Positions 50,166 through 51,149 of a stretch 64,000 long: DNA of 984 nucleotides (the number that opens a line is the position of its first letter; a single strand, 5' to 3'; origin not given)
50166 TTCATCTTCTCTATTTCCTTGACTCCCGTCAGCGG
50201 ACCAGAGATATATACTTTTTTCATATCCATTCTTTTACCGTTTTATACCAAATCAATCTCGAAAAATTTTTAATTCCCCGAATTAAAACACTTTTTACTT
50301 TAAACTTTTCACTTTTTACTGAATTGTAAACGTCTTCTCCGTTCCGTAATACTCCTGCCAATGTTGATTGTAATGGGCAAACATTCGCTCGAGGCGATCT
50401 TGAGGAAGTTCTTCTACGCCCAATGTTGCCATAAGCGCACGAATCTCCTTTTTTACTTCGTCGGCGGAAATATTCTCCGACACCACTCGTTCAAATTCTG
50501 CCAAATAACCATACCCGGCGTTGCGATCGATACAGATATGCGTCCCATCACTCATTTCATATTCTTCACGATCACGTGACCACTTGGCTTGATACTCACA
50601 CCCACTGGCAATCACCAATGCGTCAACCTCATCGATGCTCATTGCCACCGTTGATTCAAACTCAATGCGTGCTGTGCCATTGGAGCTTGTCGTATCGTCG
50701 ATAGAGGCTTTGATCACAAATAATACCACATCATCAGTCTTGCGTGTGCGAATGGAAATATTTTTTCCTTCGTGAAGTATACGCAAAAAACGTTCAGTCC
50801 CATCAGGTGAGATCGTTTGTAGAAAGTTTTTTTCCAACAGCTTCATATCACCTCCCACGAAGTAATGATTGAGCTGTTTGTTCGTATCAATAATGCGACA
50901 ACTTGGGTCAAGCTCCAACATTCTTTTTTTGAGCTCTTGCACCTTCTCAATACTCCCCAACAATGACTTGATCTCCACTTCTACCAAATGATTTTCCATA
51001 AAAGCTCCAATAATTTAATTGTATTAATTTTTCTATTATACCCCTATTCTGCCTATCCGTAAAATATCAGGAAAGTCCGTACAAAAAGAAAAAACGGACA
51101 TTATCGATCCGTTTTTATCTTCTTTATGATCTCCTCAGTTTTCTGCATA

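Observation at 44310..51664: Contiguous 7-kb deoxynucleotide metabolism supercluster including a phage T4-type dNMP kinase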

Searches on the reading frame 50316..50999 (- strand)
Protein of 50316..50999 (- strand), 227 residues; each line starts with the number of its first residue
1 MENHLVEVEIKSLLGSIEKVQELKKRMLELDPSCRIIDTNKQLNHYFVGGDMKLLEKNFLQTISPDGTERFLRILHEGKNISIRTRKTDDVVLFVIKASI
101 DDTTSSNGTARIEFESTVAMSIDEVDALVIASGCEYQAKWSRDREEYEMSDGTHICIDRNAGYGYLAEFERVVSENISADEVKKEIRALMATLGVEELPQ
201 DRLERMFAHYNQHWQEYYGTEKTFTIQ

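Call 3: search_protein_families(library=pfam, proteins=[window:50316-50999:-], max_evalue=0.01)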
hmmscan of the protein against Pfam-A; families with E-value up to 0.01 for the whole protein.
window:50316-50999:- (227 aa): 1 family
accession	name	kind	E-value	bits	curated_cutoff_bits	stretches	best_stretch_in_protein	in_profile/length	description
PF01928.26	CYTH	-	0.0095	16.2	23.2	0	84-197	55-171/179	CYTH domain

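Call 5: search_protein_families(library=ncbifam, proteins=[window:50316-50999:-], max_evalue=0.01)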
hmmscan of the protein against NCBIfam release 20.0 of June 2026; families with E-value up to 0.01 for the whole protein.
window:50316-50999:- (227 aa): 1 family
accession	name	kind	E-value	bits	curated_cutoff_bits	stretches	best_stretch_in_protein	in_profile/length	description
TIGR00318.1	cyaB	equivalog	3.5e-05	23.7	57.95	1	79-197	50-161/174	class IV adenylate cyclase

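Call 6: search_protein_families(library=pfam, proteins=[window:50316-50999:-], max_evalue=10)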
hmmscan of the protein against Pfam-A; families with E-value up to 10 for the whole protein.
window:50316-50999:- (227 aa): 2 families
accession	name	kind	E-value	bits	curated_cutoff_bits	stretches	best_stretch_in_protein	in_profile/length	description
PF01928.26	CYTH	-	0.0095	16.2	23.2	1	84-197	55-171/179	CYTH domain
PF01862.21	PvlArgDC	-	0.022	15.1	22.7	1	148-219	79-152/161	Pyruvoyl-dependent arginine decarboxylase (PvlArgDC)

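Call 16: search_solved_structures(query=window:50316-50999:-, max_evalue=10, show_alignments=1)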
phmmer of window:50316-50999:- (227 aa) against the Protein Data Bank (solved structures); distinct sequences matched with E-value up to 10: 7.
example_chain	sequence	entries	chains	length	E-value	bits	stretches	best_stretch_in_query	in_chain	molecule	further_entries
2een_A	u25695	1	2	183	9.3e-05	25.5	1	107-200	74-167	Hypothetical protein PH1819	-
9dbf_A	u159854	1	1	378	0.00057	22.9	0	179-223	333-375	Tet4 Variant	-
9dbd_A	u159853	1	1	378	0.00058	22.9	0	179-223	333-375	Tet4 Variant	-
3vti_C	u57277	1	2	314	0.019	17.9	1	39-114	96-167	Hydrogenase maturation factor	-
4rsw_A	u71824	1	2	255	1.1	12.1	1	86-167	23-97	HopA1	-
4idu_A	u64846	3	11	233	1.7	11.5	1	148-213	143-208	SBV nucleoprotein | Nucleocapsid protein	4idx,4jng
3zl9_A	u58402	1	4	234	1.7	11.5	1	148-213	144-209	NUCLEOCAPSID PROTEIN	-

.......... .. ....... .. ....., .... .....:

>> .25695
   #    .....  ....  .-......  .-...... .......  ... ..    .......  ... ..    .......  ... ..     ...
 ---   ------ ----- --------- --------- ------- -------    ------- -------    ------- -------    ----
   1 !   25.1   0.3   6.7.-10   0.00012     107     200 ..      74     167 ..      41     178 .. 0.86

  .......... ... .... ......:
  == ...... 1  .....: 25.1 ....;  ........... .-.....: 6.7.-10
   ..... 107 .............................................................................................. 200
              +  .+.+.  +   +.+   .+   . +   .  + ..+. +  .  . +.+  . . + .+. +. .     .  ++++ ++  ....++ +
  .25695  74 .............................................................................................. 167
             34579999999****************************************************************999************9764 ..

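Call 22: search_protein_families(library=phrogs, proteins=[window:50316-50999:-], max_evalue=0.001)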
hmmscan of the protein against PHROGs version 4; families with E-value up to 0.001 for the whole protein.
window:50316-50999:- (227 aa): 0 families

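Call 26: find_homologous_proteins(query=window:50316-50999:-, max_evalue=0.00001)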
Query window:50316-50999:- (227 aa): 4157 proteins with E <= 0.00001 among 4681 candidates; the best 120 are listed.
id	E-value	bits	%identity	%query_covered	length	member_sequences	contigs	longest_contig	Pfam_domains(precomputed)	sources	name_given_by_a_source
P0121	1.0e-145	501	100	100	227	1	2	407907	-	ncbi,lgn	-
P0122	7.3e-121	420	84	100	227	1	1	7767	-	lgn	-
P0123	2.1e-115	402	79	100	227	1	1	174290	PF01928.27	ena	-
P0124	2.7e-115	401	80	100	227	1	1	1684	PF01928.27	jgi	jgi:adenylate cyclase class IV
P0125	2.8e-111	388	77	100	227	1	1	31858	-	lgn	-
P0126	6.9e-105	367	74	100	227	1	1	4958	-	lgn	-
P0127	6.2e-102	358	70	100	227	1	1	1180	-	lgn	-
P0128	5.1e-100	351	70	97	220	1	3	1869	-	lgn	-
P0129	6.5e-100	351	68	100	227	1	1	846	-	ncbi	-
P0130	5.2e-99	348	68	100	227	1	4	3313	-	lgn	-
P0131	8.8e-98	344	68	100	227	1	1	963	-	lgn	-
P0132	1.3e-95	337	66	100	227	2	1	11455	-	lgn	-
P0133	7.0e-94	331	66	100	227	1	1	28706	-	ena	-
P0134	6.1e-92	325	62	100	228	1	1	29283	-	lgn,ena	-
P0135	1.2e-87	311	62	99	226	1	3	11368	-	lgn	-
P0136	3.1e-85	303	61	98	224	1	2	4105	PF01928.27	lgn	-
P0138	5.8e-83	296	60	97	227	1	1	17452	PF01928.27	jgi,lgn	jgi:adenylate cyclase class IV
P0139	1.3e-82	295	60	100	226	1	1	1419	PF01928.27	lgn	-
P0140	1.6e-82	294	59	100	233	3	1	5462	PF01928.27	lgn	-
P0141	2.2e-82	294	57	100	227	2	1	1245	PF01928.27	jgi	-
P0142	3.2e-82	293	60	97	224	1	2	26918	PF01928.27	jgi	-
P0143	5.1e-82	293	59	100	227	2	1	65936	PF01928.27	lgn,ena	-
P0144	5.2e-82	293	59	100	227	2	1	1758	PF01928.27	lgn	-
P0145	6.1e-82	292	61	99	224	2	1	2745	PF01928.27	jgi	jgi:predicted adenylyl cyclase CyaB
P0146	6.4e-82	292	61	97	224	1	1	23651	PF01928.27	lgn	-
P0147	1.5e-81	291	59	99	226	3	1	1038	PF01928.27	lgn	-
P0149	1.8e-81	291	61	98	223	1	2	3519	PF01928.27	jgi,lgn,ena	-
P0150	4.6e-81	290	59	99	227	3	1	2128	PF01928.27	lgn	-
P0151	4.6e-81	290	62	98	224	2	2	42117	PF01928.27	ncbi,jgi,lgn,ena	ncbi:MAG: CYTH domain-containing protein [Candidatus Moraniibacteriota bacterium]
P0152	6.1e-81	289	59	100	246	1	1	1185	PF01928.27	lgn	-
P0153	1.1e-80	288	59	97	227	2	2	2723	PF01928.27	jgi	-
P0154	2.5e-80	287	59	98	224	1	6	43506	PF01928.27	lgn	-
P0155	3.0e-80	287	60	97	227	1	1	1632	PF01928.27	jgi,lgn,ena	-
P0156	3.5e-80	287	56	100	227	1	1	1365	PF01928.27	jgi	-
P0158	8.0e-80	286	58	98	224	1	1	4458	PF01928.27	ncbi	-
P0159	1.4e-79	285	59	97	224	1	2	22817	PF01928.27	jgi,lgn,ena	-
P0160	2.8e-79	284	56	100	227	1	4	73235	PF01928.27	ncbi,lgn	-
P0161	3.5e-79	283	57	97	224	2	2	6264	PF01928.27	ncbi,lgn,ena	-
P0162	4.6e-79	283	58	97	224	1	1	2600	PF01928.27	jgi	jgi:adenylate cyclase class IV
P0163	4.6e-79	283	57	97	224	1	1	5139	PF01928.27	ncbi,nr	ncbi:MAG: CYTH domain-containing protein [Candidatus Pacebacteria bacterium]|nr:CYTH domain-containi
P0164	8.0e-79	282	57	97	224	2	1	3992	PF01928.27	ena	-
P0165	8.8e-79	282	58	97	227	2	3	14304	PF01928.27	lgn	-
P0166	1.0e-78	282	60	100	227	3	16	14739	PF01928.27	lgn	-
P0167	1.8e-78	281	57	97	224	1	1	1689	PF01928.27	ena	-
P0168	2.4e-78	281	60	97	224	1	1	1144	PF01928.27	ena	-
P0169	4.0e-78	280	55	98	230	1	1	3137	PF01928.27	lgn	-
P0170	5.5e-78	280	58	97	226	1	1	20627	PF01928.27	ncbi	-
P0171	5.5e-78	280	56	97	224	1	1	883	PF01928.27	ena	-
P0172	5.7e-78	279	56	97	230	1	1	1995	PF01928.27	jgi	-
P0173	6.1e-78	279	56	97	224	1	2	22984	PF01928.27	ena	-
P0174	8.3e-78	279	56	97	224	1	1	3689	PF01928.27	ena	-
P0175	8.4e-78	279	56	97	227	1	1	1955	PF01928.27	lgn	-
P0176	1.0e-77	279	61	97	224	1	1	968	PF01928.27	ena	-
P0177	1.6e-77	278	57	97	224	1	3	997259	PF01928.27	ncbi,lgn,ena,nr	ncbi:CYTH domain-containing protein [Candidatus Nomurabacteria bacterium]|nr:CYTH domain-containing 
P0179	1.9e-77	278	58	98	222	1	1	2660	PF01928.27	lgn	-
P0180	2.3e-77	277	57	100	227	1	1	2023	PF01928.27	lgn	-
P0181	2.6e-77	277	58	97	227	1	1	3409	PF01928.27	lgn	-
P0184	3.1e-77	277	59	98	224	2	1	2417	PF01928.27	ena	-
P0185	3.5e-77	277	57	100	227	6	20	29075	PF01928.27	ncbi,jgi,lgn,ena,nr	ncbi:MAG: hypothetical protein AUK58_03165 [Candidatus Moranbacteria bacterium CG2_30_41_165]|nr:MAG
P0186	5.3e-77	276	59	100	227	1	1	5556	PF01928.27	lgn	-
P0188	6.6e-77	276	55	100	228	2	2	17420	PF01928.27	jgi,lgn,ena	-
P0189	7.6e-77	276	56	100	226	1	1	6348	PF01928.27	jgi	jgi:predicted adenylyl cyclase CyaB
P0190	1.3e-76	275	57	97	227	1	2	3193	PF01928.27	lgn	-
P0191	1.4e-76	275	57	97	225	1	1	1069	PF01928.27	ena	-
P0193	1.8e-76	275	58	97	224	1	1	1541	PF01928.27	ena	-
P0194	2.1e-76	274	57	97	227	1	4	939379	PF01928.27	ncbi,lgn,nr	ncbi:MAG: CYTH domain-containing protein [Candidatus Moranbacteria bacterium]|nr:CYTH domain-contain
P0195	2.2e-76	274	57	97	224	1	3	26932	PF01928.27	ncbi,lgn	-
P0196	3.1e-76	274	57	97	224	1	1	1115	PF01928.27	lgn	-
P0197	4.0e-76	273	56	99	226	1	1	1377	PF01928.27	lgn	-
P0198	4.5e-76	273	59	97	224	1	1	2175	PF01928.27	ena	-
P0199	4.8e-76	273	59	97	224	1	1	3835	PF01928.27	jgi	jgi:adenylate cyclase class IV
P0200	4.8e-76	273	59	97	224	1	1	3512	PF01928.27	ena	-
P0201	4.9e-76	273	57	97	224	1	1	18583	PF01928.27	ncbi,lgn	-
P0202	5.2e-76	273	57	97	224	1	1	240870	PF01928.27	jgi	jgi:adenylate cyclase class IV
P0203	5.9e-76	273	55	100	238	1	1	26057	PF01928.27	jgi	jgi:adenylate cyclase class IV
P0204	6.3e-76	273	57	97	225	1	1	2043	PF01928.27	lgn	-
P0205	6.7e-76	273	56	97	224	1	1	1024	PF01928.27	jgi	jgi:adenylate cyclase class IV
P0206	6.8e-76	273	54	99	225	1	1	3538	PF01928.27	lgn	-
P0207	8.4e-76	272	56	97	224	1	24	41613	PF01928.27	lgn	-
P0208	8.7e-76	272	58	97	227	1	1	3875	PF01928.27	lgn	-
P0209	8.8e-76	272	56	97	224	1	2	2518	PF01928.27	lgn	-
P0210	9.5e-76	272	59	97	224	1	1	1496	PF01928.27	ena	-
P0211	1.1e-75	272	59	97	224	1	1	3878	PF01928.27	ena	-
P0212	1.2e-75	272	56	97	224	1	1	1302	PF01928.27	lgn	-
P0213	1.3e-75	272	55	99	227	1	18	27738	PF01928.27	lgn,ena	-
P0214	1.5e-75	272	56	97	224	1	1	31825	PF01928.27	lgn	-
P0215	1.6e-75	271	58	99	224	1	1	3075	PF01928.27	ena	-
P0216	1.8e-75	271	56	97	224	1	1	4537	PF01928.27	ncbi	-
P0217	2.1e-75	271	55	100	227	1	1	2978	PF01928.27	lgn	-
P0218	2.2e-75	271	55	97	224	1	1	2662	PF01928.27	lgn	-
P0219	2.4e-75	271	56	97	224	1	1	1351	PF01928.27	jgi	jgi:adenylate cyclase class IV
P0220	2.9e-75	271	57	97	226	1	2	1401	PF01928.27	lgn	-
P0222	3.1e-75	271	56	97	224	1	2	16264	PF01928.27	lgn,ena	-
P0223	3.3e-75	270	56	97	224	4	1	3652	PF01928.27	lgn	-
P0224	4.1e-75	270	57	99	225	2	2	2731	PF01928.27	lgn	-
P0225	4.2e-75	270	59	97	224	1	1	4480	PF01928.27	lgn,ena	-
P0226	4.3e-75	270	56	99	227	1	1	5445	PF01928.27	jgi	jgi:predicted adenylyl cyclase CyaB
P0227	4.6e-75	270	56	97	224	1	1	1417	PF01928.27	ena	-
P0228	4.7e-75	270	56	99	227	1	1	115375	PF01928.27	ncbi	-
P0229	4.8e-75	270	58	97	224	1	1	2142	PF01928.27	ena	-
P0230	4.9e-75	270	58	97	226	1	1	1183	PF01928.27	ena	-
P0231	5.8e-75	270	55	98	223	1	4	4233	PF01928.27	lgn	-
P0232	6.4e-75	269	58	97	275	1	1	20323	PF01928.27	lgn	-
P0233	6.4e-75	269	54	97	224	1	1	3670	PF01928.27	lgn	-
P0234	6.8e-75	269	57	97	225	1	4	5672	PF01928.27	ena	-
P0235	8.3e-75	269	57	97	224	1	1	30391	PF01928.27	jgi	jgi:adenylate cyclase class IV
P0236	8.9e-75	269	58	97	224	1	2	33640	PF01928.27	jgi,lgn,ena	jgi:adenylate cyclase class IV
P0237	9.0e-75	269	54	97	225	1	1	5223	PF01928.27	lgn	-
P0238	9.2e-75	269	57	97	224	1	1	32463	PF01928.27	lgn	-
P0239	9.5e-75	269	56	97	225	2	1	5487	PF01928.27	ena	-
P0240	9.9e-75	269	55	97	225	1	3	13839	PF01928.27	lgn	-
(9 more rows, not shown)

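Call 27: find_encoding_contigs(protein=P0121, flank=10000, max_places=2)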
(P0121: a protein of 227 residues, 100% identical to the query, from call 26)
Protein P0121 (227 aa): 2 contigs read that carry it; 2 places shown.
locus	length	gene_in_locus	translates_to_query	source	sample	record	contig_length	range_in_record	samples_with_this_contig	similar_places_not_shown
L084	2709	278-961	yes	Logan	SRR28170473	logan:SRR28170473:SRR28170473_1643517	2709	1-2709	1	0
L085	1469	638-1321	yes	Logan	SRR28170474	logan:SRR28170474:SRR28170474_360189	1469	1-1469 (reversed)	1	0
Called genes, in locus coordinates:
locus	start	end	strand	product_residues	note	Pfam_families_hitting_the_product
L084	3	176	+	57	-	?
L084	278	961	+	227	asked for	-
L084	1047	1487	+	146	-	-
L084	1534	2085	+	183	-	PF22769:DCD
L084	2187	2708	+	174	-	?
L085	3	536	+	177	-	?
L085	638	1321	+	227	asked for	-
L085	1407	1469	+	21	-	?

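Call 30: search_solved_structures(query=A1, max_evalue=1, show_alignments=2)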
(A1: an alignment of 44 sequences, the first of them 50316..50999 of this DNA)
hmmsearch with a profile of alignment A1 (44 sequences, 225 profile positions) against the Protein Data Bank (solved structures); distinct sequences matched with E-value up to 1: 6.
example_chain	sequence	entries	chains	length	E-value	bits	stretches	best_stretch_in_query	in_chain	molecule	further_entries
2een_A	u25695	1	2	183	1.3e-09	41.2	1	80-197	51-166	Hypothetical protein PH1819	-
2aca_A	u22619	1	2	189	0.0011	21.9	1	115-198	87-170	putative adenylate cyclase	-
7ns8_A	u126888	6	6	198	0.0052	19.7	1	78-177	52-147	Triphosphate tunnel metalloenzyme Saci_0718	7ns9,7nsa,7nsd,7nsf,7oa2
3n0y_A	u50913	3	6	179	0.015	18.2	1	124-198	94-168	Adenylate cyclase 2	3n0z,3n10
2fjt_A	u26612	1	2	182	0.016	18.1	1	124-198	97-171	Adenylyl cyclase class IV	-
1yem_A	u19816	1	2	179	0.1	15.4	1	126-195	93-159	Conserved hypothetical protein Pfu-838710-001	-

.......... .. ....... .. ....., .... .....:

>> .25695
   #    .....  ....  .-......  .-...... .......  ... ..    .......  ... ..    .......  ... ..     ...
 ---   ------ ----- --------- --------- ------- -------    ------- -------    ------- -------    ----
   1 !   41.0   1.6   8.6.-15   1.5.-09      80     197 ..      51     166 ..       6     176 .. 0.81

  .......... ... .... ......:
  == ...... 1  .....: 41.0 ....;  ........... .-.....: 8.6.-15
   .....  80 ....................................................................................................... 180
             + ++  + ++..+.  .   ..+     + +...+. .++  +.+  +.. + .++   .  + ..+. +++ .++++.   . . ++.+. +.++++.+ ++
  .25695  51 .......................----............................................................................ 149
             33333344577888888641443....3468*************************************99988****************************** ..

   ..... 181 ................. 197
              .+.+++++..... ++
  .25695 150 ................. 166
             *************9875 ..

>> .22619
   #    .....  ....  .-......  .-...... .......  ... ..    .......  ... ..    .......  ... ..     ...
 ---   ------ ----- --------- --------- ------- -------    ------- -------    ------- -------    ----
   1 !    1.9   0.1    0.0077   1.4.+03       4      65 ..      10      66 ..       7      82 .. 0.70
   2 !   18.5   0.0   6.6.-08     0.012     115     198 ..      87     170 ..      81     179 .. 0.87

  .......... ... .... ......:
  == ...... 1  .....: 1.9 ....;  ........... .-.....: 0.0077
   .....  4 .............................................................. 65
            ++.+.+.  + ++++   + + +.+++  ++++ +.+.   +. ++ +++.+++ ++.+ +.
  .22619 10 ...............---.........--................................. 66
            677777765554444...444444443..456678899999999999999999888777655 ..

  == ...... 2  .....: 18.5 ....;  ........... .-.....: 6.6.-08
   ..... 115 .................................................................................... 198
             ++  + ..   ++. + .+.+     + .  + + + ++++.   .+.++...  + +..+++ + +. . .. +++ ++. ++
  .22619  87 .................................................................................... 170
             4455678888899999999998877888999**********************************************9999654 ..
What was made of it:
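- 50316..50999 (-): CYTH / triphosphate tunnel metalloenzyme (TTM), 227 aa. It is the conserved partner of dcd-thyA. The profile hits PH1819, Saci_0718 TTM and class IV adenylate cyclase (call 30).
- On CYTH / triphosphate tunnel metalloenzyme: The window protein alone is below the Pfam cut-off (16.2 against 23.2, call 3), but most homologs carry PF01928 (call 26) and the profile hits PH1819 at 1.3e-9 (call 30).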

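Call 36: predict_structure(alignment_id=A1)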
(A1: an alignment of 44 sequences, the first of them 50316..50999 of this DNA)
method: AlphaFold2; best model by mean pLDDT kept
length: 227 residues; sequences in the alignment: 44
mean_pLDDT: 92.6   pTM: 0.87
mean pLDDT of the five models: 92.6, 92.1, 91.4, 90.9, 90.5
residues with pLDDT >= 90: 187; 70-90: 27; 50-70: 11; < 50: 2
segments of 3 or more residues with pLDDT < 50: none
pLDDT, mean of each block of 10 residues (from residue 1): 83 96 98 98 96 97 93 93 96 93 60 95 98 97 97 97 94 90 96 95 91 93 80
secondary structure, 60 per line:
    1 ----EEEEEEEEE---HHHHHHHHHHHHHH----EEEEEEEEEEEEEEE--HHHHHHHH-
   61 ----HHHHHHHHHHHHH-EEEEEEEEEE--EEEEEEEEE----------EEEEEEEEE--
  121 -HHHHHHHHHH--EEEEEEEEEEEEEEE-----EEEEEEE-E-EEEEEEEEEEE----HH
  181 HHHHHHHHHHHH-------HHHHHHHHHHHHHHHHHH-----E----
elements in order: E5-13 H17-30 E35-49 H52-59 H65-77 E79-88 E91-99 E110-118 H122-131 E134-148 E154-160 E164-174 H179-192 H200-217

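Call 40: fold_search(model_id=the predicted structure, library=pdb)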
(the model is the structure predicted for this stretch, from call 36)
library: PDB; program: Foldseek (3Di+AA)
matches with E <= 10: 1133; with E <= 0.001: 79
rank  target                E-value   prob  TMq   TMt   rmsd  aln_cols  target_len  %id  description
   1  7nsd                  4.7e-11  1.00  0.58  0.72   6.2       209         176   18  Triphosphate tunnel metalloenzyme from Sulfolobus acidocaldarius in complex with ATP and calcium (released 2021-06-02)
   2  7ns9                  8.4e-11  1.00  0.60  0.75   6.1       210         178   17  Triphosphate tunnel metalloenzyme from Sulfolobus acidocaldarius in complex with triphosphate and calcium (released 2021-06-02)
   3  7nsf                  8.9e-11  1.00  0.59  0.74   6.2       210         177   16  Triphosphate tunnel metalloenzyme from Sulfolobus acidocaldarius in complex with triphosphate and magnesium (released 2021-06-02)
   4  2een_A                1.7e-10  1.00  0.59  0.74   4.8       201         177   20  Structure of PH1819 protein from Pyrococcus Horikoshii OT3 (released 2007-08-21)
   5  1yem_B                1.9e-10  1.00  0.61  0.82   2.8       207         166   16  Conserved hypothetical protein Pfu-838710-001 from Pyrococcus furiosus (released 2005-01-11)
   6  3n0z_A                2.3e-10  1.00  0.58  0.74   4.4       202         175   17  Adenylate cyclase class IV with active site ligand 3AT (released 2010-11-24)
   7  7nsa                  2.7e-10  1.00  0.60  0.76   4.9       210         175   17  Triphosphate tunnel metalloenzyme from Sulfolobus acidocaldarius in complex with pyrophosphate and calcium (released 2021-06-02)
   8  2fjt_B                8.3e-10  1.00  0.58  0.73   5.5       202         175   17  Adenylyl cyclase class iv from Yersinia pestis (released 2006-11-14)
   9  1yem_A                9.9e-10  1.00  0.60  0.81   3.0       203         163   17  Conserved hypothetical protein Pfu-838710-001 from Pyrococcus furiosus (released 2005-01-11)
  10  2dc4_A                1.0e-09  1.00  0.58  0.78   2.7       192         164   17  Structure of PH1012 protein from Pyrococcus Horikoshii OT3 (released 2006-06-28)
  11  3n10_A                1.5e-09  1.00  0.57  0.71   4.6       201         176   16  Product complex of adenylate cyclase class IV (released 2010-06-23)
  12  7ns8                  1.7e-09  1.00  0.45  0.59   6.0       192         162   14  Triphosphate tunnel metalloenzyme from Sulfolobus acidocaldarius (released 2021-06-02)
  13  2fjt_A                2.7e-09  1.00  0.56  0.70   5.2       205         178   16  Adenylyl cyclase class iv from Yersinia pestis (released 2006-11-14)
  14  2aca_A                7.3e-09  1.00  0.55  0.70   4.8       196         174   12  X-ray structure of a putative adenylate cyclase Q87NV8 from Vibrio parahaemolyticus at the 2.25 A resolution. Northeas (released 2005-08-02)
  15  3tvl_A                1.4e-08  1.00  0.55  0.61   6.5       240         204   16  Complex between the human thiamine triphosphatase and triphosphate (released 2012-10-10)
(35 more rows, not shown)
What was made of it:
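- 50316..50999 (-): The AF2 model has pLDDT 92.6, and the Foldseek top hits are 7NSD, 2EEN and 3N0Z (calls 36, 40).
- On CYTH / triphosphate tunnel metalloenzyme: Foldseek gives E 5e-11 to TTM and class IV cyclases on a model with pLDDT 92.6 (calls 36, 40).
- The closest folds here are of that kind (call 40).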

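Call 53: search_protein_families(library=padloc, proteins=[window:50316-50999:-], max_evalue=0.001)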
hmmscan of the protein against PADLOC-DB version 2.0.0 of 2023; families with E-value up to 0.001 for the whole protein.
window:50316-50999:- (227 aa): 0 families
